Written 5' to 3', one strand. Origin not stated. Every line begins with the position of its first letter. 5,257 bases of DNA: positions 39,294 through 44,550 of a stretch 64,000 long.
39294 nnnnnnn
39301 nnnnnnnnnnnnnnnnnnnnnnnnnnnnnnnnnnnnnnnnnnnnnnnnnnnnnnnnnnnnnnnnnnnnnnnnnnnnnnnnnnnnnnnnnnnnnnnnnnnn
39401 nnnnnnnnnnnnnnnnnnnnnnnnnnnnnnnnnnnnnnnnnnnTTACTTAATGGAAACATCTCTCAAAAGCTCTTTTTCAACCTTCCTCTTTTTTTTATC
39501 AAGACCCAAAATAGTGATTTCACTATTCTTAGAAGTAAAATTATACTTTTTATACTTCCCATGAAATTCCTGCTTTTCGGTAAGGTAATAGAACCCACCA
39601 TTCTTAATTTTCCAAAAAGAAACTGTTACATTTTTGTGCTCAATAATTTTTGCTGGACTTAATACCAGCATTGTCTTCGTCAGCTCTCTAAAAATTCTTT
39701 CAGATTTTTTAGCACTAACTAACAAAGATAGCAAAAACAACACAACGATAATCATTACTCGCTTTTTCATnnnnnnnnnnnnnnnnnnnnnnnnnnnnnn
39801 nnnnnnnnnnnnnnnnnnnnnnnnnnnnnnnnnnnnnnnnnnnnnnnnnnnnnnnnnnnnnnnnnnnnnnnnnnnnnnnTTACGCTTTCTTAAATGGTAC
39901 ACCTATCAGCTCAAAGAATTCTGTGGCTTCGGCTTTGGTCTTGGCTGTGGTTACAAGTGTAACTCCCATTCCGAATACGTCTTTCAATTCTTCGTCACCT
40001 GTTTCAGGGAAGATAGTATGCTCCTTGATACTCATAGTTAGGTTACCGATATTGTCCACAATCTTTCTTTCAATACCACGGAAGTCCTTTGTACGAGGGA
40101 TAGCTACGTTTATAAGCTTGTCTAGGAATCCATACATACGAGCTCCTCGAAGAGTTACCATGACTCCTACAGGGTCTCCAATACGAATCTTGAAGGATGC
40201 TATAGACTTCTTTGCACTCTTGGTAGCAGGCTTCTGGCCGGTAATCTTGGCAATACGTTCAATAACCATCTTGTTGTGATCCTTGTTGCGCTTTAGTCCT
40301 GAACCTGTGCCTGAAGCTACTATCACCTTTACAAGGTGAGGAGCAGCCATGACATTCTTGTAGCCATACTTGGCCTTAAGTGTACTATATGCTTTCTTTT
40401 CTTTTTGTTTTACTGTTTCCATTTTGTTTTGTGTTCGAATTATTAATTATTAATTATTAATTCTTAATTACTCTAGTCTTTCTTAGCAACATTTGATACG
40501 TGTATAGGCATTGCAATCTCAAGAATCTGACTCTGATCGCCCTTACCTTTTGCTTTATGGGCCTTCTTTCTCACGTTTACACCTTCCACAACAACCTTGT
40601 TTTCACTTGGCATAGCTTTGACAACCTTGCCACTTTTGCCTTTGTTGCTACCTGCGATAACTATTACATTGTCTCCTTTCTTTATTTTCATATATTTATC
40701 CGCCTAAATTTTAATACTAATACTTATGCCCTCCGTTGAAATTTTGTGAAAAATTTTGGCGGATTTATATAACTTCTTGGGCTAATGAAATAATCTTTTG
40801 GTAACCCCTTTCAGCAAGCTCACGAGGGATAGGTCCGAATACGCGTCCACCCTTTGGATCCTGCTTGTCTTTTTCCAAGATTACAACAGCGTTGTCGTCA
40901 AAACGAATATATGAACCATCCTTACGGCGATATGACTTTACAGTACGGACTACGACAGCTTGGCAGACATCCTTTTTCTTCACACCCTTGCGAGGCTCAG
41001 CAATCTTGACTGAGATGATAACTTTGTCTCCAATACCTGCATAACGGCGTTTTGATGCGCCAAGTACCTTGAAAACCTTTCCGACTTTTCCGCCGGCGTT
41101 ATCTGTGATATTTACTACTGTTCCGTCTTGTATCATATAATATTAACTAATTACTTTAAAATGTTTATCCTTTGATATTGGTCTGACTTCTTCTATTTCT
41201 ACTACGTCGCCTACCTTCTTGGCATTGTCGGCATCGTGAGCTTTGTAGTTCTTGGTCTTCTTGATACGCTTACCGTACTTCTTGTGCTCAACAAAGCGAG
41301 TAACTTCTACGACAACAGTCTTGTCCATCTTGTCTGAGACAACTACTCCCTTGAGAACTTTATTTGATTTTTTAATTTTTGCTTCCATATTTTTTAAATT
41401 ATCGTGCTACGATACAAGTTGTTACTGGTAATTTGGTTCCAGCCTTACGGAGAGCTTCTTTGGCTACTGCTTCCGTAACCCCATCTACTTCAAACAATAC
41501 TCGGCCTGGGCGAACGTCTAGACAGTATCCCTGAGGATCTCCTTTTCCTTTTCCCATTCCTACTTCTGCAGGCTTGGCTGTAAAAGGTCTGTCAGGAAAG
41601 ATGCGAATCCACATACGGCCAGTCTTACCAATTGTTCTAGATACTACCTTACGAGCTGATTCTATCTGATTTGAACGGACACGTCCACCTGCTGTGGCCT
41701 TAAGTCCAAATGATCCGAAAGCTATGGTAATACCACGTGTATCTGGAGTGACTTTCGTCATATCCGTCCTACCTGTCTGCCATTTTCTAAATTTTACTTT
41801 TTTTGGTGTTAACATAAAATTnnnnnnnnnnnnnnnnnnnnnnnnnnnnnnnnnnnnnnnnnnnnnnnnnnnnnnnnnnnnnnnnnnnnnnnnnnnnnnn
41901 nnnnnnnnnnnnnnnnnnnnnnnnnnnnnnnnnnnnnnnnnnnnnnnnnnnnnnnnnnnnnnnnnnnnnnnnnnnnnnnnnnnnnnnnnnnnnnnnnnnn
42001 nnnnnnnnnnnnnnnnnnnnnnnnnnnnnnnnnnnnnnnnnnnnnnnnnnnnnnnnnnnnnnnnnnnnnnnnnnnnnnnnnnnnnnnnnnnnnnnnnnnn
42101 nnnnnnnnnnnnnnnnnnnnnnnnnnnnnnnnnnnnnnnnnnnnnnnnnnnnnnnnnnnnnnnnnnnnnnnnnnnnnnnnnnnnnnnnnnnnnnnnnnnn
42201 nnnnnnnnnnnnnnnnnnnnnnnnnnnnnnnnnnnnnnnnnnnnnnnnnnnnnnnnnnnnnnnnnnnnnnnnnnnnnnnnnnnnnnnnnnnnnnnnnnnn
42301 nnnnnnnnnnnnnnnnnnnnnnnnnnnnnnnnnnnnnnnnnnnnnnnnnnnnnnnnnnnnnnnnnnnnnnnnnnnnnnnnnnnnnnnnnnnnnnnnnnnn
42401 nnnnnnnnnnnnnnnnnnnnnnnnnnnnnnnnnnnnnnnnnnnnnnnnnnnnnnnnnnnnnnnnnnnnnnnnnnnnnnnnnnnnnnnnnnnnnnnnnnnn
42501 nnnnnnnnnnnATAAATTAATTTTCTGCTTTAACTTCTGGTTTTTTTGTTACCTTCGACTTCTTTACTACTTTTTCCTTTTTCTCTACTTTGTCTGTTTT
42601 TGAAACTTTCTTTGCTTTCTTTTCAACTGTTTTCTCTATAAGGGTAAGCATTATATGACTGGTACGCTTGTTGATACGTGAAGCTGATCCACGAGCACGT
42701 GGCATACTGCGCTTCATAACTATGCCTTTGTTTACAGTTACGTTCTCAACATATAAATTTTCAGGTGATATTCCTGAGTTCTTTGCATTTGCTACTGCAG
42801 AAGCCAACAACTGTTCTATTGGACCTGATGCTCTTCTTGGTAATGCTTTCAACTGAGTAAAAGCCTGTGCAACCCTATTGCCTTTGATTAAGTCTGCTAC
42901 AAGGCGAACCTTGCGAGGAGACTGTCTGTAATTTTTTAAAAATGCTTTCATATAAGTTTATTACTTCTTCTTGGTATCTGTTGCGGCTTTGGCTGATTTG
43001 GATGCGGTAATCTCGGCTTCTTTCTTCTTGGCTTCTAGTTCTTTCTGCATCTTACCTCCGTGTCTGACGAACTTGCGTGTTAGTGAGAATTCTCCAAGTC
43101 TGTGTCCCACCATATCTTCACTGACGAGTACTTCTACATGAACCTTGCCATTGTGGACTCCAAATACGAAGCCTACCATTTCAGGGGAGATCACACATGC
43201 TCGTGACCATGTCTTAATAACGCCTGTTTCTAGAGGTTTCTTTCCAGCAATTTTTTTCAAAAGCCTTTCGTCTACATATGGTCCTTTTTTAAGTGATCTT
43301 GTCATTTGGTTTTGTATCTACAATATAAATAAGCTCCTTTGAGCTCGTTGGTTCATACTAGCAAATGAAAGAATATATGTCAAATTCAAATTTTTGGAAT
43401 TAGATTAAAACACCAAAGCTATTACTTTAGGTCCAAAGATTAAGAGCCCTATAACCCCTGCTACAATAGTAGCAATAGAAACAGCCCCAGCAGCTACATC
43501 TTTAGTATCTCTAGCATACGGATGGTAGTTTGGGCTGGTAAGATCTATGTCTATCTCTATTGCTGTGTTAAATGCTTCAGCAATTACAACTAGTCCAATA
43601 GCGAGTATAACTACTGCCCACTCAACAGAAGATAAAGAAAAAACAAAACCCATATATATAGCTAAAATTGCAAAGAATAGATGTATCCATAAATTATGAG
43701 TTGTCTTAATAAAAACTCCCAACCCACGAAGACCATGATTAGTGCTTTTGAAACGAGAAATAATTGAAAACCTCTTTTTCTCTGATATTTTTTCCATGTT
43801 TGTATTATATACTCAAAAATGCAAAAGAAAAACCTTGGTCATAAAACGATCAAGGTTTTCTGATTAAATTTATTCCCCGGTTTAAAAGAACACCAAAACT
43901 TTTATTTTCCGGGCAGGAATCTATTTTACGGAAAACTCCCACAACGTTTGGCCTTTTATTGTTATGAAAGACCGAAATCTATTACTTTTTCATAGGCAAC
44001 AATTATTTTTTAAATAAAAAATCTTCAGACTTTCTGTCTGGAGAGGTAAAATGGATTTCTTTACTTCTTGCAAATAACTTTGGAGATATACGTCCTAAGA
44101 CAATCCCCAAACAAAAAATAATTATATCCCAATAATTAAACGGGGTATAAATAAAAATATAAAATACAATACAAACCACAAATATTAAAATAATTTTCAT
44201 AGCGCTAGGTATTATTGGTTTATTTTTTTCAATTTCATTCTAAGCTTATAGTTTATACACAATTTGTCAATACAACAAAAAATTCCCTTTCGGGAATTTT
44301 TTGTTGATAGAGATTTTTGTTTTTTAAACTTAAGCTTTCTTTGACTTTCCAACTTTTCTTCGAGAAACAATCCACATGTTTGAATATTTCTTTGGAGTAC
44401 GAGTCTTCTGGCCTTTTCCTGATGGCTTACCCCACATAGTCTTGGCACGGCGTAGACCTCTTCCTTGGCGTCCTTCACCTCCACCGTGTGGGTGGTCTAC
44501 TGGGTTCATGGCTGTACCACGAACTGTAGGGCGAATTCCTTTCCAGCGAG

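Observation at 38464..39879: Ribosomal protein superoperon split by insertions, one between rplE and rpsZ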

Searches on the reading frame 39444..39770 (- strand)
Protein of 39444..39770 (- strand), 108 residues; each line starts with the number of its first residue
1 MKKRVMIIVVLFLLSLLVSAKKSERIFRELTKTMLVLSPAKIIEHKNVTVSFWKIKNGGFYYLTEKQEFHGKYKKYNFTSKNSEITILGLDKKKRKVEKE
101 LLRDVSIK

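Call 6: search_protein_families(library=pfam, proteins=[window:39444-39770:-], max_evalue=0.1)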
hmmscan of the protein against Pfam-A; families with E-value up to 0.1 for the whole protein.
window:39444-39770:- (108 aa): 1 family
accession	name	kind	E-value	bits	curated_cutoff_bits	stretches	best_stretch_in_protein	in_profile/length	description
PF11868.13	DUF3388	-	0.0015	18.4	25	1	11-83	108-180/190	Protein of unknown function (DUF3388)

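Call 54: list_cluster_members(proteins=[window:39444-39770:-, window:38879-39055:-, window:38674-38853:-, window:44003-44200:-, window:43405-43797:-, window:39880-40422:-, window:39068-39205:+])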
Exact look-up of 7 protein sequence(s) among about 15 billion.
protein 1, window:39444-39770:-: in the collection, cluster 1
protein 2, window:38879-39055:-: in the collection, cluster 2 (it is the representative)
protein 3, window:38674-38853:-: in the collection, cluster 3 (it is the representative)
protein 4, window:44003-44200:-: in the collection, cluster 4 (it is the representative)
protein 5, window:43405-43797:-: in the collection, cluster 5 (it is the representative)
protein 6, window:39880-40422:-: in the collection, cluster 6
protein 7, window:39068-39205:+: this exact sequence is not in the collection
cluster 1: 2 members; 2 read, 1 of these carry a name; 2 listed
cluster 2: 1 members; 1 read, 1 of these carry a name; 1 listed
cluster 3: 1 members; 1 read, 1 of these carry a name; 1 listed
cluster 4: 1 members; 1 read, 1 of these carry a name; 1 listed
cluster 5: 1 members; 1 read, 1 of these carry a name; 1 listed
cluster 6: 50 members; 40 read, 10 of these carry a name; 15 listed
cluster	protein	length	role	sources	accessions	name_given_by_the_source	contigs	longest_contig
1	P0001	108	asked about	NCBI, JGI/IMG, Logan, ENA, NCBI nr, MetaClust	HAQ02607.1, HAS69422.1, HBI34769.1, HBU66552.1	TPA: hypothetical protein DEP30_00980 [Candidatus Nomurabacteria bacterium] | MAG: hypothetical protein UR97_C0002G0146 [Candidatus Nomurabacteria bacterium ... | \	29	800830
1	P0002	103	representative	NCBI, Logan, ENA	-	-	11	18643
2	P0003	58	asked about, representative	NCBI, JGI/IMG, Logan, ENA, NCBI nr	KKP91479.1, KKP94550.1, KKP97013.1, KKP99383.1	MAG: hypothetical protein US04_C0001G0516 [Candidatus Nomurabacteria bacterium ... | MAG: hypothetical protein UR97_C0002G0145 [Candidatus Nomurabacteria bacterium ...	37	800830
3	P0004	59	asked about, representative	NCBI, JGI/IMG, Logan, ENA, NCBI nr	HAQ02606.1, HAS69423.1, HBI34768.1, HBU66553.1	TPA: hypothetical protein DEP30_00985 [Candidatus Nomurabacteria bacterium] | MAG: hypothetical protein UR97_C0002G0144 [Candidatus Nomurabacteria bacterium ...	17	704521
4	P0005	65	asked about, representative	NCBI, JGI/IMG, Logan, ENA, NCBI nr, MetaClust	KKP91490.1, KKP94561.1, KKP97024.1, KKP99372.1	MAG: hypothetical protein US04_C0001G0527 [Candidatus Nomurabacteria bacterium ... | MAG: hypothetical protein UR97_C0002G0156 [Candidatus Nomurabacteria bacterium ... | \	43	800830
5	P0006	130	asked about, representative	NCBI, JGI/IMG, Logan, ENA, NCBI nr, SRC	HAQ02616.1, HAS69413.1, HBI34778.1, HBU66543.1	hypothetical protein A2467_00345 [Candidatus Nomurabacteria bacterium RIFOXYC2_FULL_36_8] | MAG: hypothetical protein UR97_C0002G0155 [Candidatus Nomurabacteria bacterium ...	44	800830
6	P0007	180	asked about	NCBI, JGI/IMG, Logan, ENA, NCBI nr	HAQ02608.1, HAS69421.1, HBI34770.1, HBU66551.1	50S ribosomal protein L5 [Candidatus Nomurabacteria bacterium RIFOXYC2_FULL_36_8] | large subunit ribosomal protein L5 | MAG: 50S ribosomal protein L5 [Candidatus Nomurabacteria bacterium GW2011_GWE2_36_115]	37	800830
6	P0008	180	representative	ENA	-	-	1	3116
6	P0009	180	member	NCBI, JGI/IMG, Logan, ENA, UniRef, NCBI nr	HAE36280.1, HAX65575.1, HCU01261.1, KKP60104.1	MAG: 50S ribosomal protein L5 [Candidatus Nomurabacteria bacterium GW2011_GWF2_35_66] | Large ribosomal subunit protein uL5 n=1 Tax=Candidatus Nomurabacteria bacterium ... | MAG: 50S ribosomal protein L5 [Candidatus Nomurabacteria bacterium GW2011_GWF1_34_20]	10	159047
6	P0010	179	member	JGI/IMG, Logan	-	large subunit ribosomal protein L5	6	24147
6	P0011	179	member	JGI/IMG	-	large subunit ribosomal protein L5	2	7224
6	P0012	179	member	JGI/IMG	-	large subunit ribosomal protein L5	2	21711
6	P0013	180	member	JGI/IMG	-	large subunit ribosomal protein L5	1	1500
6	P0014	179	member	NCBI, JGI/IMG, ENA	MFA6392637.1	MAG: 50S ribosomal protein L5 [Candidatus Paceibacterota bacterium]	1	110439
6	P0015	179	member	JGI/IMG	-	large subunit ribosomal protein L5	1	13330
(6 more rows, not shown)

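Call 55: find_homologous_proteins(query=window:39444-39770:-, max_evalue=0.001)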
Query window:39444-39770:- (108 aa): 1 proteins with E <= 0.001 among 10 candidates.
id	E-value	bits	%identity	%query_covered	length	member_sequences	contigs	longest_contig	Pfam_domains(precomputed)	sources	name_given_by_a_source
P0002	3.7e-57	208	100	95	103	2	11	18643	-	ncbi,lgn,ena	-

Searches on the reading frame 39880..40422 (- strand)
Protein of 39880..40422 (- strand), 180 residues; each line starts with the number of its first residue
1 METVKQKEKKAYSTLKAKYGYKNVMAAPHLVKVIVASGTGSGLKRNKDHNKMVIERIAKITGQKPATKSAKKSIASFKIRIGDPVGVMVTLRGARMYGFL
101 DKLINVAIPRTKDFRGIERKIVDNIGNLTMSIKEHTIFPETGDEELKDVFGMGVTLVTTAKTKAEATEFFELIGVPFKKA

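Call 10: find_related_loci(query=window:39880-40422:-, collection=genome_contigs, flank=10000)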
Query window:39880-40422:- (180 aa) in genome_contigs; peptide patterns used: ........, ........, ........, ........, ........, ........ (x = any residue, [..] = any of these).
599 stretches matched a pattern (row limit reached: there are more); 577 encode a relative of the query (tblastn E <= 1e-3); the best 80 are kept; 80 distinct loci.
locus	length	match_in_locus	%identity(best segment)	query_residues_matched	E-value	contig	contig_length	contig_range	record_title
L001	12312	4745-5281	94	1-179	4e-112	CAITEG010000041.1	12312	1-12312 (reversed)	uncultured bacterium isolate AM-2014_bin-3045 genome assembly, contig: bin-3045:41/70, whole genome shotgun sequence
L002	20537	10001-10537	93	1-179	1e-111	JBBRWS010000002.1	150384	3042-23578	MAG: Candidatus Paceibacteria bacterium isolate La4_metabat2.065 La4_metabat2.065_K_115270_L_150384_cov_56.0051, whole g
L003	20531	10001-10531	94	1-177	2e-110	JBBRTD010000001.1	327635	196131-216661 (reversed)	MAG: Candidatus Paceibacteria bacterium isolate La2_metabat2.186 La2_metabat2.186_K_2668458L327635_cov_18.3548, whole ge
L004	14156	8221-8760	92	1-180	2e-110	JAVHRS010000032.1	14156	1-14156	MAG: Candidatus Paceibacterota bacterium isolate WB02no20_34_35 NODE_2262_length_14156_cov_25.548259, whole genome shotg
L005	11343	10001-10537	90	1-179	3e-109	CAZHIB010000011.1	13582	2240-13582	MAG TPA_asm: uncultured Candidatus Saccharibacteria bacterium isolate binchicken_co269_246 genome assembly, contig: NODE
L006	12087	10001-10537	91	1-179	2e-109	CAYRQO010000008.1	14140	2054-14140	MAG TPA_asm: uncultured Candidatus Saccharibacteria bacterium isolate SRP286056_co1_511 genome assembly, contig: NODE_53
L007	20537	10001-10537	90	1-179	3e-109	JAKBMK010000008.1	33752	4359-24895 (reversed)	MAG: bacterium isolate FK3.bin58 NODE_2448_length_33752_cov_2.101591, whole genome shotgun sequence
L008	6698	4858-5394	91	1-179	2e-109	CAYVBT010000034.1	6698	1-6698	MAG TPA_asm: uncultured Candidatus Saccharibacteria bacterium isolate binchicken_co113_107 genome assembly, contig: NODE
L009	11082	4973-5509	91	1-179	2e-109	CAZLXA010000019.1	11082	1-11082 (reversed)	MAG TPA_asm: uncultured Candidatus Saccharibacteria bacterium isolate SRP272421_co2_734 genome assembly, contig: NODE_21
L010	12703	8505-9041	89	1-179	2e-107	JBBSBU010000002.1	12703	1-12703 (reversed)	MAG: Candidatus Paceibacteria bacterium isolate La6_metabat2.185 La6_metabat2.185_K_261799_L_12703_cov_9.0000, whole gen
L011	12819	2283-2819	91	1-179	8e-107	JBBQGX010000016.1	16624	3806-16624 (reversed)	MAG: Candidatus Paceibacteria bacterium isolate Co_metawrap_936 Cmw_936_k141_3243484_length_16624_cov_13.9968, whole gen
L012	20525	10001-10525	91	1-175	3e-105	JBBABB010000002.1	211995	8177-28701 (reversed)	MAG: Candidatus Paceibacterota bacterium isolate SO_2017_GW3_9 scaffold_77_c1_OW296A_2017, whole genome shotgun sequence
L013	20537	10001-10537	85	1-179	5e-105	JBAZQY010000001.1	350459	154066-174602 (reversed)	MAG: Candidatus Paceibacterota bacterium isolate SO_2017_GW1_135 NODE_221_length_350459_cov_2.584728_OW334_2017, whole g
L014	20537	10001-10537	84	1-179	8e-104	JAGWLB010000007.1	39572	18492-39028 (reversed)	MAG: Patescibacteria group bacterium isolate REEB175 contig-150_1022, whole genome shotgun sequence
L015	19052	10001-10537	85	1-179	8e-104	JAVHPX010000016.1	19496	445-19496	MAG: Candidatus Paceibacterota bacterium isolate WB01no19_32_21 NODE_1805_length_19496_cov_13.092691, whole genome shotg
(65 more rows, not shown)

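Call 24: search_protein_families(library=pfam, alignment_id=A1, max_evalue=0.00001)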
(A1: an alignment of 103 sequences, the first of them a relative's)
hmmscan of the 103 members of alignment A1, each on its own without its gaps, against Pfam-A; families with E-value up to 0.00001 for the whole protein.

A. member 1, L001:5386-5805:+ (139 aa): 0 families

B. families by the number of members that match (of 103 scanned): 33 families (the first 25 are shown)
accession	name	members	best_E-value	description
PF01471.23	PG_binding_1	9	1.3e-22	Putative peptidoglycan binding domain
PF09945.14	DUF2177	3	2.2e-27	Predicted membrane protein (DUF2177)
PF07963.17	N_methyl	3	4.1e-08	Prokaryotic N-terminal methylation motif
PF00625.27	Guanylate_kin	2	5.5e-37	Guanylate kinase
PF13884.11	Peptidase_S74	2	4.9e-34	Chaperone of endosialidase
PF01509.24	TruB_N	2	1.6e-22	TruB family pseudouridylate synthase (N terminal domain)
PF00406.28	ADK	2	7.7e-18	Adenylate kinase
PF13207.12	AAA_17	2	2.3e-15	AAA domain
PF02578.20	Cu-oxidase_4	2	2.3e-10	Multi-copper polyphenol oxidoreductase laccase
PF13749.12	HATPase_c_4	1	8.9e-23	Putative ATP-dependent DNA helicase recG C-terminal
PF10101.14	DUF2339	1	1.2e-20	Predicted membrane protein (DUF2339)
PF00483.29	NTP_transferase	1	5.5e-20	Nucleotidyl transferase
PF18922.5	DUF5672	1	1.1e-19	Protein of unknown function (DUF5672)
PF21731.2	TARSH_C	1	2.1e-19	Target of Nesh-SH3 C-terminal domain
PF02412.23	TSP_3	1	3.8e-18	Thrombospondin type 3 repeat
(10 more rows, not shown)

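Call 65: find_encoding_contigs(protein=window:39880-40422:-, flank=5000, max_places=10)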
Protein window:39880-40422:- (180 aa): 24 contigs read that carry it; 1 place shown.
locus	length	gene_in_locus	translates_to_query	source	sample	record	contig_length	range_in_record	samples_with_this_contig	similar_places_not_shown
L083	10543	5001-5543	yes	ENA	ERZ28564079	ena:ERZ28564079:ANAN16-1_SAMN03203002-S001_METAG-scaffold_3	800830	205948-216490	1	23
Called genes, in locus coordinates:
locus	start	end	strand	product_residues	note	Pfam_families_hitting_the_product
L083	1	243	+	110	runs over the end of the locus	PF00276:Ribosomal_L23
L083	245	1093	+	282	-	PF00181:Ribosomal_L2_N, PF03947:Ribosomal_L2_C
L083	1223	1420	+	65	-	-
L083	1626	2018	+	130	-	PF01219:DAGK_prokar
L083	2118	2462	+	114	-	PF00203:Ribosomal_S19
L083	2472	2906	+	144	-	PF00237:Ribosomal_L22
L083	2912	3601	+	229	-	PF07650:KH_2, PF00189:Ribosomal_S3_C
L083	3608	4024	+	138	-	PF00252:Ribosomal_L16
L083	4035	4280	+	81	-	PF00366:Ribosomal_S17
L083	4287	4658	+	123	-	PF00238:Ribosomal_L14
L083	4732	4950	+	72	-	PF00467:KOW, PF17136:ribosomal_L24 (weak)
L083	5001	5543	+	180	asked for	PF00281:Ribosomal_L5, PF00673:Ribosomal_L5_C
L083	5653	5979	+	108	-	-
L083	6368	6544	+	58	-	-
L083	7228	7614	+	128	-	PF00410:Ribosomal_S8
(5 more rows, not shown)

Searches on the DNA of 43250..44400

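Call 62: search_rna_families(source=window, start=43250, end=44400, threshold=evalue, max_evalue=1)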
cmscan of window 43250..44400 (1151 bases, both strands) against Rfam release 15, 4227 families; matches with E-value up to 1: 3.
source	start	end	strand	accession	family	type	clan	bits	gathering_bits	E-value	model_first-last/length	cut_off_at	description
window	44266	44303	+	RF01376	CRISPR-DR63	Gene; CRISPR;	CL00015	26.2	37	0.16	1-37/37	no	CRISPR RNA direct repeat element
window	43817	43969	-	RF00557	L10_leader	Cis-reg; leader;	-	21.7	44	0.52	1-138/138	no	Ribosomal protein L10 leader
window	43821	43861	-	RF00489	ctRNA_p42d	Gene; antisense;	-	19.1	50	0.42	1-46/46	no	ctRNA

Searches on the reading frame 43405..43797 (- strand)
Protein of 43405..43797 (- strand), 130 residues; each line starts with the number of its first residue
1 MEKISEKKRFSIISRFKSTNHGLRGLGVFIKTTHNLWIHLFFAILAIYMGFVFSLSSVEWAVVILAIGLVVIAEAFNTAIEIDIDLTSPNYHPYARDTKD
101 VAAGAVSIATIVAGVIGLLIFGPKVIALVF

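Call 6: search_protein_families(library=pfam, proteins=[window:43405-43797:-], max_evalue=0.1)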
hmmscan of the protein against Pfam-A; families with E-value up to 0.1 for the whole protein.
window:43405-43797:- (130 aa): 2 families
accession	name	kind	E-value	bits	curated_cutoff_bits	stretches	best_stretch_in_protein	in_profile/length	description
PF01219.24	DAGK_prokar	-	1.8e-31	108.4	22.3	1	21-121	2-102/102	Prokaryotic diacylglycerol kinase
PF01040.23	UbiA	-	0.048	13.4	34.2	0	43-129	5-95/250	UbiA prenyltransferase family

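Call 56: search_protein_families(library=ncbifam, proteins=[window:43405-43797:-], max_evalue=0.001)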
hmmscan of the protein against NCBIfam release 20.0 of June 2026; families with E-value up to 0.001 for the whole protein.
window:43405-43797:- (130 aa): 0 families

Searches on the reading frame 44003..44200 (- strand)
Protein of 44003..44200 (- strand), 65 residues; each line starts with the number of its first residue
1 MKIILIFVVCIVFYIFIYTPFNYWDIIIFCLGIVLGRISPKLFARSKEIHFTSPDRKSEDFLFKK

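Call 6: search_protein_families(library=pfam, proteins=[window:44003-44200:-], max_evalue=0.1)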
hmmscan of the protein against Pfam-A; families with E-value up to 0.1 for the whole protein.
window:44003-44200:- (65 aa): 1 family
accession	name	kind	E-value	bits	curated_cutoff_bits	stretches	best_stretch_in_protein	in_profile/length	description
PF24961.1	NfeD_membrane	-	0.022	15.2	26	1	4-35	29-61/119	NfeD integral membrane domain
